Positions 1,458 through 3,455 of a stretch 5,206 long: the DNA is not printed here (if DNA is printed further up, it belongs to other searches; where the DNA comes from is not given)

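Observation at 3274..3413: Candidate antisense countertranscript (ctRNA) over the rep start and leader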

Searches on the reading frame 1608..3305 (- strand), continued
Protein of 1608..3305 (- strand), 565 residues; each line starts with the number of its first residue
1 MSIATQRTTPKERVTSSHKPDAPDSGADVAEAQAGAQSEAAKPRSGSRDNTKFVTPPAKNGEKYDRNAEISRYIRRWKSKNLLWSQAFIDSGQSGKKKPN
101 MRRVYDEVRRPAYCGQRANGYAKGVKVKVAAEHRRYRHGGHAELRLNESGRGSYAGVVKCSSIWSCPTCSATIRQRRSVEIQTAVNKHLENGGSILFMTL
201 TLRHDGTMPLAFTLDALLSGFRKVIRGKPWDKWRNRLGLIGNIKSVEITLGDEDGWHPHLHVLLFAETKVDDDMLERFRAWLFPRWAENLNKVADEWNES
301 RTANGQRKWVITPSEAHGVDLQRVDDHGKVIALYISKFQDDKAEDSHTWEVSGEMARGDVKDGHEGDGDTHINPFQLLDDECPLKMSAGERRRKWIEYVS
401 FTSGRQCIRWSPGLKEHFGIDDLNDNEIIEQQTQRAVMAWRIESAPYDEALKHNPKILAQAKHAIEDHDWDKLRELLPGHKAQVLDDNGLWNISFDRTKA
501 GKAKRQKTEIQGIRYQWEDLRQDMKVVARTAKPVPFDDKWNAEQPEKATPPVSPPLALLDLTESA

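Call 34: find_encoding_contigs(protein=P0007, flank=4000, max_places=2)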
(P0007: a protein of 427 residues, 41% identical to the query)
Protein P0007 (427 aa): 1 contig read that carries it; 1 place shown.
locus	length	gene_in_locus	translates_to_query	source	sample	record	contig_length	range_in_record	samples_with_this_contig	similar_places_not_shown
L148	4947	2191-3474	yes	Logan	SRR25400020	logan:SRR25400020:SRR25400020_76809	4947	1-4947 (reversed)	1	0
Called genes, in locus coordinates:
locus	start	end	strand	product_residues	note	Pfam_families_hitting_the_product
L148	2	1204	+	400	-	?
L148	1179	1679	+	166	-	-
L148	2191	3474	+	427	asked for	PF01446:Rep_1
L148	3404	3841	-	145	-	-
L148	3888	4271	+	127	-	-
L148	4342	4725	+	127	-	-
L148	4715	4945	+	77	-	?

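Call 35: find_encoding_contigs(protein=P0012, flank=4000, max_places=2)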
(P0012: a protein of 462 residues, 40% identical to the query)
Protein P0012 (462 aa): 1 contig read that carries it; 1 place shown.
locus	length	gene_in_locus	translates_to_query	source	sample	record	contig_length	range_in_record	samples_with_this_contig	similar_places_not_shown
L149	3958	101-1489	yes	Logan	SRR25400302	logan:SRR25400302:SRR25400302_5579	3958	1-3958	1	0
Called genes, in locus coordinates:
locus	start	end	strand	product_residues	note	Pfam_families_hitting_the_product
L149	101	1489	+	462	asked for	PF01446:Rep_1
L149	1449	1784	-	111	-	-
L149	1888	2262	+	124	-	-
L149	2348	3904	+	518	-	-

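Call 36: find_encoding_contigs(protein=P0016, flank=4000, max_places=2)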
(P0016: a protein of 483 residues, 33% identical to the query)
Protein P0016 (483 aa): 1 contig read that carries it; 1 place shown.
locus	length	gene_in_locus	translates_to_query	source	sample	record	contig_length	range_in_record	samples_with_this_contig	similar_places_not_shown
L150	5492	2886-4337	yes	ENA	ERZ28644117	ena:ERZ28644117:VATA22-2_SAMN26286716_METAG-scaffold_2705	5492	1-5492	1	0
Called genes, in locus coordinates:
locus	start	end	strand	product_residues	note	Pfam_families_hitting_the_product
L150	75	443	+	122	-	-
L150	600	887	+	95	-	-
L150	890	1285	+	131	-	-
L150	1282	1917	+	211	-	-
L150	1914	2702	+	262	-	PF01580:FtsK_SpoIIIE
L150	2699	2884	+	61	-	-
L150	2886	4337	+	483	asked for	PF01446:Rep_1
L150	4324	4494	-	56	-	-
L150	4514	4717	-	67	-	-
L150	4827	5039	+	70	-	PF13560:HTH_31, PF12844:HTH_19, PF13443:HTH_26 (weak), PF01381:HTH_3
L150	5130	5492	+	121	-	?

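Call 63: find_related_loci(query=A2, collection=metagenome_contigs, flank=1500)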
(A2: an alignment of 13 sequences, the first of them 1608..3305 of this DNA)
Query A2 (565 aa) in metagenome_contigs; peptide patterns used: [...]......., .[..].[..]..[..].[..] (x = any residue, [..] = any of these).
599 stretches matched a pattern (row limit reached: there are more); 542 encode a relative of the query (tblastn E <= 1e-3); the best 80 are kept; 80 distinct loci.
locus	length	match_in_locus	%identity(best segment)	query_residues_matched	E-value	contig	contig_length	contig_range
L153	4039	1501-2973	70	1-496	0e+0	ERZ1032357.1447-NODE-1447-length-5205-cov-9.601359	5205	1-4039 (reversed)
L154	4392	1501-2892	33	1-479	2e-61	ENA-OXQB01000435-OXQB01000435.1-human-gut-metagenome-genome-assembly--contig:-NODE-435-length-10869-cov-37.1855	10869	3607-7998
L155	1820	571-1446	38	154-477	1e-63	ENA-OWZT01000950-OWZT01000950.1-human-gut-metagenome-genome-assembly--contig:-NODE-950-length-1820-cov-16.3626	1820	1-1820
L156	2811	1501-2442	35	154-487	2e-56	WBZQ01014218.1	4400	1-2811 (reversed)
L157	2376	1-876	37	157-467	7e-55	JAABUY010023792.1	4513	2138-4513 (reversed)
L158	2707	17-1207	31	46-480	9e-51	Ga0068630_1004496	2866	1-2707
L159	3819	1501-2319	37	142-429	9e-49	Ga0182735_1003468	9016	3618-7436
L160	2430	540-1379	35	148-459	8e-49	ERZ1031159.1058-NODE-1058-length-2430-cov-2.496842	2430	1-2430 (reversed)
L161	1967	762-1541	37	147-433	9e-49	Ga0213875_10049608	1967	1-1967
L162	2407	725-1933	31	25-469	3e-46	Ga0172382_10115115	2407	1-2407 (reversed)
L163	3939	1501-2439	32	103-466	4e-44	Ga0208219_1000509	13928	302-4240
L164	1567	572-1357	36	140-432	9e-46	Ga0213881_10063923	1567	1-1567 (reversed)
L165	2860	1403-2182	35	139-428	2e-43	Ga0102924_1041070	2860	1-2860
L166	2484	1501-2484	32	13-379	3e-43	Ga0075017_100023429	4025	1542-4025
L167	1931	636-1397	37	150-430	2e-43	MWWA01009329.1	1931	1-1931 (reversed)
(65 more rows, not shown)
